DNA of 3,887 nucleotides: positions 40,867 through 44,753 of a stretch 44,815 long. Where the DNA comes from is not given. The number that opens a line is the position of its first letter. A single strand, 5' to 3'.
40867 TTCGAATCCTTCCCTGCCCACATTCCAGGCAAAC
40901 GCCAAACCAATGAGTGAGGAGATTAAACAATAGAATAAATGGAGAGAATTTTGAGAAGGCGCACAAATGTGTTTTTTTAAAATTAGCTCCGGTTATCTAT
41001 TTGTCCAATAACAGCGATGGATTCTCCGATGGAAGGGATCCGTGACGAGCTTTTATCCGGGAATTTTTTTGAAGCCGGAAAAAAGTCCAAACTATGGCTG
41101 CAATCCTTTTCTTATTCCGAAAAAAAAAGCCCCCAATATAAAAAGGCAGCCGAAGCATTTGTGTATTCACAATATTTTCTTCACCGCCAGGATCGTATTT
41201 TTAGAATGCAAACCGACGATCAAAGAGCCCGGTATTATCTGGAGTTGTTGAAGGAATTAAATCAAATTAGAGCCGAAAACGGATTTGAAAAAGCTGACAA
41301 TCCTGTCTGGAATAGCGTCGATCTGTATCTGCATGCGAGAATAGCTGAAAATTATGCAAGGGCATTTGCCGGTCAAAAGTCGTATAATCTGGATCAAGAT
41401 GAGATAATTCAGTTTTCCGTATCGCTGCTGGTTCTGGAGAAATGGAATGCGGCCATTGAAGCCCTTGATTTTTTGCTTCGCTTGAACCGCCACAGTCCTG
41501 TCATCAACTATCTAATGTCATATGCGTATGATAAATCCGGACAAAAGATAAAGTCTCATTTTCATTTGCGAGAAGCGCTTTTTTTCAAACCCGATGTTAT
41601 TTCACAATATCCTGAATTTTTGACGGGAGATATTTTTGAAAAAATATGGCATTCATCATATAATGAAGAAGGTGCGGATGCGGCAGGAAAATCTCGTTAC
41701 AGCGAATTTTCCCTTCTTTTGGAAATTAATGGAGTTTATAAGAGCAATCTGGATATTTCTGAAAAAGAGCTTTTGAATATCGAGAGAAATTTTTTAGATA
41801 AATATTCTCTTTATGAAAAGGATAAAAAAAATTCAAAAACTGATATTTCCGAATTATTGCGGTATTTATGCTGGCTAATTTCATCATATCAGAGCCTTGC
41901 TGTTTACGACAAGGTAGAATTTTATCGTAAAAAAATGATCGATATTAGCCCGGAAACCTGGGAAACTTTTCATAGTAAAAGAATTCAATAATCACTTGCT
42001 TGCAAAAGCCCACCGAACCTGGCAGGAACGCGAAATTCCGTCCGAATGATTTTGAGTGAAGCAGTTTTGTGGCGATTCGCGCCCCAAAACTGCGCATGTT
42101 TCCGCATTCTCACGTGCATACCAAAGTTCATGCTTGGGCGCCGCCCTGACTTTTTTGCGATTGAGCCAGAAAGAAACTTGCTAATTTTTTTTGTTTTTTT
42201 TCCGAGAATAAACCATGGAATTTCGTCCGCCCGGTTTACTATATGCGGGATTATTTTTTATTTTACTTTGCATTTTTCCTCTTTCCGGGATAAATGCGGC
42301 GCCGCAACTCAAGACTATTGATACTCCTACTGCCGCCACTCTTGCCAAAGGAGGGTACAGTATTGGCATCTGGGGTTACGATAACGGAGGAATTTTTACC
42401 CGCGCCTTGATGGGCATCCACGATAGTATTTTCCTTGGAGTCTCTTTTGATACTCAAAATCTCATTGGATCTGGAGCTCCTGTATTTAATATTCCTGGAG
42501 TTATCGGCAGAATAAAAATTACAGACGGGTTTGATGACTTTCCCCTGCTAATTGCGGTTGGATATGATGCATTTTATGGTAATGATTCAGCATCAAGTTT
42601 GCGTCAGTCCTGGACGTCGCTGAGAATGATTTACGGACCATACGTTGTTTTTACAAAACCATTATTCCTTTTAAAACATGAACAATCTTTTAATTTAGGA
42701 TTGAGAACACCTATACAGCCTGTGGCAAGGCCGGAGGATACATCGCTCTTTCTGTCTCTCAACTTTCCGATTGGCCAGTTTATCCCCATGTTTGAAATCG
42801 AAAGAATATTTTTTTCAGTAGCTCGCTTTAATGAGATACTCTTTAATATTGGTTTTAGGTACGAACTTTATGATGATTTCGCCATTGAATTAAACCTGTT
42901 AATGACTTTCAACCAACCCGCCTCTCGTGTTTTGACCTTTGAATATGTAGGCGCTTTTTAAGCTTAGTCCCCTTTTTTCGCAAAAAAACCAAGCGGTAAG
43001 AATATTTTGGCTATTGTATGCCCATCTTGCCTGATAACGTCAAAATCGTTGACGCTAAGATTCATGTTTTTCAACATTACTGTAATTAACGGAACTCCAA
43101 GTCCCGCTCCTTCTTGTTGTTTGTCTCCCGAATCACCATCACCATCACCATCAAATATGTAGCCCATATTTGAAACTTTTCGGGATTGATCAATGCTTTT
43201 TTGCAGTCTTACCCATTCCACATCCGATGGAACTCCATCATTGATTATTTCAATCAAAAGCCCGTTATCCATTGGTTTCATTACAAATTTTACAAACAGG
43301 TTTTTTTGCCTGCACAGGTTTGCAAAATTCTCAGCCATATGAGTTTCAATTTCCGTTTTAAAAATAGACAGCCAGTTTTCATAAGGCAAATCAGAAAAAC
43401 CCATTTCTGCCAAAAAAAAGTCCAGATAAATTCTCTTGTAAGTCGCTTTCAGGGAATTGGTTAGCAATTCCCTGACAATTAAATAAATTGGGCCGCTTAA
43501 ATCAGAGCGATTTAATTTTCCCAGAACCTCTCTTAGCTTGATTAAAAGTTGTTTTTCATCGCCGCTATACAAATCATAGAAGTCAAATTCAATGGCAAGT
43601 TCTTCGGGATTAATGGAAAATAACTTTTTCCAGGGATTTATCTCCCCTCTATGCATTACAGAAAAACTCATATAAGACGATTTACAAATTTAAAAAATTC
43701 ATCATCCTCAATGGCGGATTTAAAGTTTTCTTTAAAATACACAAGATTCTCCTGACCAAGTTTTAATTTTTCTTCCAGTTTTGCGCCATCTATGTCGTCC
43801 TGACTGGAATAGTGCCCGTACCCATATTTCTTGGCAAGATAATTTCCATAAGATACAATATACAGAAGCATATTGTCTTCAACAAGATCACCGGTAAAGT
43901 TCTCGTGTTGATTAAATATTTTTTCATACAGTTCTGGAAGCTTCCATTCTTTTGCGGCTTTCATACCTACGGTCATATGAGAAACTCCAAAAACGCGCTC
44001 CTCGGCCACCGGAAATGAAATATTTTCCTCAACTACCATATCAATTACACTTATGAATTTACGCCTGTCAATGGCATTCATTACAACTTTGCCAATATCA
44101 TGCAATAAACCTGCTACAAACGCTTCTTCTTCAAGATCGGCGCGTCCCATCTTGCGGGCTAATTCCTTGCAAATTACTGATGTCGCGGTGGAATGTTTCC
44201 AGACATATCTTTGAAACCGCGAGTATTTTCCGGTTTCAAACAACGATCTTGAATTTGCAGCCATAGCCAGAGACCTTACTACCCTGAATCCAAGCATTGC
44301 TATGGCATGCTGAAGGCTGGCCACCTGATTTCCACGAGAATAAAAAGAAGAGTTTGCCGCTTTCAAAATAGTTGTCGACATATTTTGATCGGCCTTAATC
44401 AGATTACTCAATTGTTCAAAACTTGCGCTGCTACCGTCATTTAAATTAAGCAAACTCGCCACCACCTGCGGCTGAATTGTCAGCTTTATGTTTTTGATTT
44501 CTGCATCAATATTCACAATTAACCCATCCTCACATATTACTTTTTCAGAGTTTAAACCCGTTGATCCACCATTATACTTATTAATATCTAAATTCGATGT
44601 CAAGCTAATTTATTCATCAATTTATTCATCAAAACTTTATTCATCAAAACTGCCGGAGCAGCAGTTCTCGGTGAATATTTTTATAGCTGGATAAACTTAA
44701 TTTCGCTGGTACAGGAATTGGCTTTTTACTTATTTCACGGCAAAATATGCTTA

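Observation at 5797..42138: Dense family of ~120-135 bp palindromic intergenic repeats (MITE/REP-like), nine copies in 45 kb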

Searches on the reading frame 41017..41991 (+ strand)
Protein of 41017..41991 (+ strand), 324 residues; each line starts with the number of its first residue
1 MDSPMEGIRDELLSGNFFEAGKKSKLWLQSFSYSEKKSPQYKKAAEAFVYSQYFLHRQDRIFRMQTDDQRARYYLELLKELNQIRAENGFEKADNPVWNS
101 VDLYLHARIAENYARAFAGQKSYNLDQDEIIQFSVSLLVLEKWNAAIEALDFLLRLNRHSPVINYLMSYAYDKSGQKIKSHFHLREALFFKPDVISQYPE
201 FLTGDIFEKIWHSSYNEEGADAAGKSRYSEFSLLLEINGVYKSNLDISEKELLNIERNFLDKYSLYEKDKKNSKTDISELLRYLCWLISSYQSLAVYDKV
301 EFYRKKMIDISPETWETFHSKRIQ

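Call 17: find_encoding_contigs(protein=window:41017-41991:+, flank=10000, max_places=10)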
Protein window:41017-41991:+ (324 aa): no gene with exactly this product is on record in the collection.

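Call 29: search_protein_families(library=pfam, proteins=[window:41017-41991:+])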
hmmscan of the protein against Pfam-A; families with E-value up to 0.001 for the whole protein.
window:41017-41991:+ (324 aa): 0 families

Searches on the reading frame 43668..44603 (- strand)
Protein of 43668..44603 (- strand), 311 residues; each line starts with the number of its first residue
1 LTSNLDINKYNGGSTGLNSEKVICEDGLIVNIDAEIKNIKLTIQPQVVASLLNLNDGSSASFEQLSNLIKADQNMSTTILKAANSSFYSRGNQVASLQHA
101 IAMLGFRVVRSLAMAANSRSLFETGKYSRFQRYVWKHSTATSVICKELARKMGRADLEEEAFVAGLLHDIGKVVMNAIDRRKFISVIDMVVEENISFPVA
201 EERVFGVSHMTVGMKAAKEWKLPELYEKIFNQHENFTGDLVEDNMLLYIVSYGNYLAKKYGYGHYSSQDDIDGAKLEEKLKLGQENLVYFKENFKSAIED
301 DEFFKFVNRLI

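Call 29: search_protein_families(library=pfam, proteins=[window:43668-44603:-])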
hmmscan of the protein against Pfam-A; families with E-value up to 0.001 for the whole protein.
window:43668-44603:- (311 aa): 2 families
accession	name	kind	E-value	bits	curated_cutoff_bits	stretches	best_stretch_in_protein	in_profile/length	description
PF08668.18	HDOD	-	1.4e-48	165.4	22.9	1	44-235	4-195/196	HDOD domain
PF01966.28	HD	-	6.6e-09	36.5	22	1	134-236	1-85/116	HD domain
